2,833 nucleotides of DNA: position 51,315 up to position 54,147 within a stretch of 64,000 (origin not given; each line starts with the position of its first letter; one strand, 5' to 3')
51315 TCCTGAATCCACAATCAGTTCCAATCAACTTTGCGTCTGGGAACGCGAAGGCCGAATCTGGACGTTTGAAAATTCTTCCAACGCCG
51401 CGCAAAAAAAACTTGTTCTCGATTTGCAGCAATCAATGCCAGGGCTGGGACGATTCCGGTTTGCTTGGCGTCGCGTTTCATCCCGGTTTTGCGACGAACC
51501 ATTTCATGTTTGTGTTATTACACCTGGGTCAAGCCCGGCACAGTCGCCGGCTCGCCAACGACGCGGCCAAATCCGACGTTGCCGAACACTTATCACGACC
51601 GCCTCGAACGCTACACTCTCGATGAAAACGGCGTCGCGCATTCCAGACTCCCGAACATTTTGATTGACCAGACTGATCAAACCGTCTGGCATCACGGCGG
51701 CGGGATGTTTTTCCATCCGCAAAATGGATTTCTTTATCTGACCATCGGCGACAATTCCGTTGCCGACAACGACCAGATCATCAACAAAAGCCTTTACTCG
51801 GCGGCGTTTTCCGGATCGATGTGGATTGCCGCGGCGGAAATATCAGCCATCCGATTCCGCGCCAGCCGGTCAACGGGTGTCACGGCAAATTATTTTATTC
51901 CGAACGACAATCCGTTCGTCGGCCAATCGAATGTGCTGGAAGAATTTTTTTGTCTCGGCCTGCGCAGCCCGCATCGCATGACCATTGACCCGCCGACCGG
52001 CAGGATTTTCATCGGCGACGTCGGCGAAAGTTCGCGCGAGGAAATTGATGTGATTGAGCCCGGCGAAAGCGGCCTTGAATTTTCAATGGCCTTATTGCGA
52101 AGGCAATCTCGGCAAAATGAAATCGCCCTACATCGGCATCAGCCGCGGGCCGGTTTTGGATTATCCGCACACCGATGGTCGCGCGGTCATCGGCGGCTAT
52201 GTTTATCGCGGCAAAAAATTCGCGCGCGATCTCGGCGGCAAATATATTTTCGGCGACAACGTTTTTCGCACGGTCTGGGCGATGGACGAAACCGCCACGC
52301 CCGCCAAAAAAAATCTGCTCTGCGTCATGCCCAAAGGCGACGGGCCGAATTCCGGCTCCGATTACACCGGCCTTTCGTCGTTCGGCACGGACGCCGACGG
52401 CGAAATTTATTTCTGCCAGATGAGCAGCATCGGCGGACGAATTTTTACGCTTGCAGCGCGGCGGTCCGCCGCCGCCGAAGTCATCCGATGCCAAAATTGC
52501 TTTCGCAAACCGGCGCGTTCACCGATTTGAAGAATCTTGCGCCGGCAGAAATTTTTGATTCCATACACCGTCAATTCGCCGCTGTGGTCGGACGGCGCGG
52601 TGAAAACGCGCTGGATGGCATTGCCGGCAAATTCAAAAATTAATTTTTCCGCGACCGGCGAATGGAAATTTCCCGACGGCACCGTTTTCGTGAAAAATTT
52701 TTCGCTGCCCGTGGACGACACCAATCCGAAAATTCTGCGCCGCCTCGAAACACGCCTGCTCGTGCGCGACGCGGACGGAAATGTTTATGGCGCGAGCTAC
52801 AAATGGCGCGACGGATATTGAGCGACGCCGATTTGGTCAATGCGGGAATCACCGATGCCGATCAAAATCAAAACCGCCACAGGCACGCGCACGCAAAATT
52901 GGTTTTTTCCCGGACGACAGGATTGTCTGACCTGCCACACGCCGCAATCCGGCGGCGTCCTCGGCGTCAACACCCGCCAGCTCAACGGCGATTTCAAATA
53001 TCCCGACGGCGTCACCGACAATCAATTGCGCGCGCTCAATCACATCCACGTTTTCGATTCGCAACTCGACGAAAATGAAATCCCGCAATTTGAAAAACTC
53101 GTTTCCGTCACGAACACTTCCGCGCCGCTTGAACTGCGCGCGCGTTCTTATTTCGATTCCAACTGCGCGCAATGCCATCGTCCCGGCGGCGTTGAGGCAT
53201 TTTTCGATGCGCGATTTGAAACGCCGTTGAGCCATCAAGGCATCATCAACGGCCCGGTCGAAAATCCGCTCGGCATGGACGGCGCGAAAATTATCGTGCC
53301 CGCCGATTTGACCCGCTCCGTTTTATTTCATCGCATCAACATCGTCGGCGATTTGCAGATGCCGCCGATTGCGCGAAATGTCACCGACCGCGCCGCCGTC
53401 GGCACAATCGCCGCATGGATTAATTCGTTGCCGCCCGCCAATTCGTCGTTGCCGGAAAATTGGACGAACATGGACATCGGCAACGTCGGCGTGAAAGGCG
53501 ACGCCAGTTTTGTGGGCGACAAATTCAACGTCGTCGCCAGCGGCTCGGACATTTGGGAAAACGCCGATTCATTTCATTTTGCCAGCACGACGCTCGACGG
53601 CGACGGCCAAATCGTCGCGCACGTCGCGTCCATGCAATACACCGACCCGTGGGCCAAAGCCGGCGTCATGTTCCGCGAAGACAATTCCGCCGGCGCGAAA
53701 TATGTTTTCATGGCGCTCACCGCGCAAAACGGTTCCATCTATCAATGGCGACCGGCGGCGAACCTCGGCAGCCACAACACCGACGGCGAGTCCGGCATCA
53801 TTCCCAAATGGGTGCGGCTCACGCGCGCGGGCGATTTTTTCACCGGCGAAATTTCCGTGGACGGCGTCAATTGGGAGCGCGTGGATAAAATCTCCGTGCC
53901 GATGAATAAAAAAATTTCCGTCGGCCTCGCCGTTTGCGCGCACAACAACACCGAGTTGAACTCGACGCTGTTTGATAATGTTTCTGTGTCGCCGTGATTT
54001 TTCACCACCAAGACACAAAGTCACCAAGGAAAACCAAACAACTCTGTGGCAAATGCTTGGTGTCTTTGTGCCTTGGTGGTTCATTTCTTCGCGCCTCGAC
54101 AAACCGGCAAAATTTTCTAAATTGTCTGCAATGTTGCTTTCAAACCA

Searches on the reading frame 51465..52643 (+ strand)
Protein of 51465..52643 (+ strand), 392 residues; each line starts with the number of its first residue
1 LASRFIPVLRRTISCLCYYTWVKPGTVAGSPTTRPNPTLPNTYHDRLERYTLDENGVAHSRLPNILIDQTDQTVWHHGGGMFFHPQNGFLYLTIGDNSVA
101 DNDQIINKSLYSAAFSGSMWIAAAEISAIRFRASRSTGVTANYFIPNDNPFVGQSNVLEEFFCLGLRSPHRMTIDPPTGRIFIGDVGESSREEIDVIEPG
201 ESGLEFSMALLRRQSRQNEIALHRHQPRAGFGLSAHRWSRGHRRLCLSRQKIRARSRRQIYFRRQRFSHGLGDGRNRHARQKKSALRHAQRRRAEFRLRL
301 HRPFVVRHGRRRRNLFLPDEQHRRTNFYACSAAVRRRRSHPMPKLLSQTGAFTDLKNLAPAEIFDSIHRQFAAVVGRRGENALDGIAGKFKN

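Call 68: search_protein_families(library=pfam, proteins=[window:51465-52643:+], max_evalue=0.00001)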
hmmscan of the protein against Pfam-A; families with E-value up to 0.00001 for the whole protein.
window:51465-52643:+ (392 aa): 1 family
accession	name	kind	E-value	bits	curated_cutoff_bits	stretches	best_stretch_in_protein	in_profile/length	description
PF07995.17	GSDH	-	2.4e-14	53.8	25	1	145-201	159-215/332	Glucose / Sorbosone dehydrogenase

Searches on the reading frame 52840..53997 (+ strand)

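Call 68: search_protein_families(library=pfam, proteins=[window:52840-53997:+], max_evalue=0.00001)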
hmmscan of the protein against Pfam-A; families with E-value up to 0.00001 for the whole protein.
window:52840-53997:+ (385 aa): 2 families
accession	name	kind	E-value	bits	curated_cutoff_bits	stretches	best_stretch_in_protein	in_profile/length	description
PF07081.18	DUF1349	-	4.7e-07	30.1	32.4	1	234-383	22-176/179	Protein of unknown function (DUF1349)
PF13442.11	Cytochrome_CBB3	-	3.3e-06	27.8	27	0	102-194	7-68/68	Cytochrome C oxidase, cbb3-type, subunit III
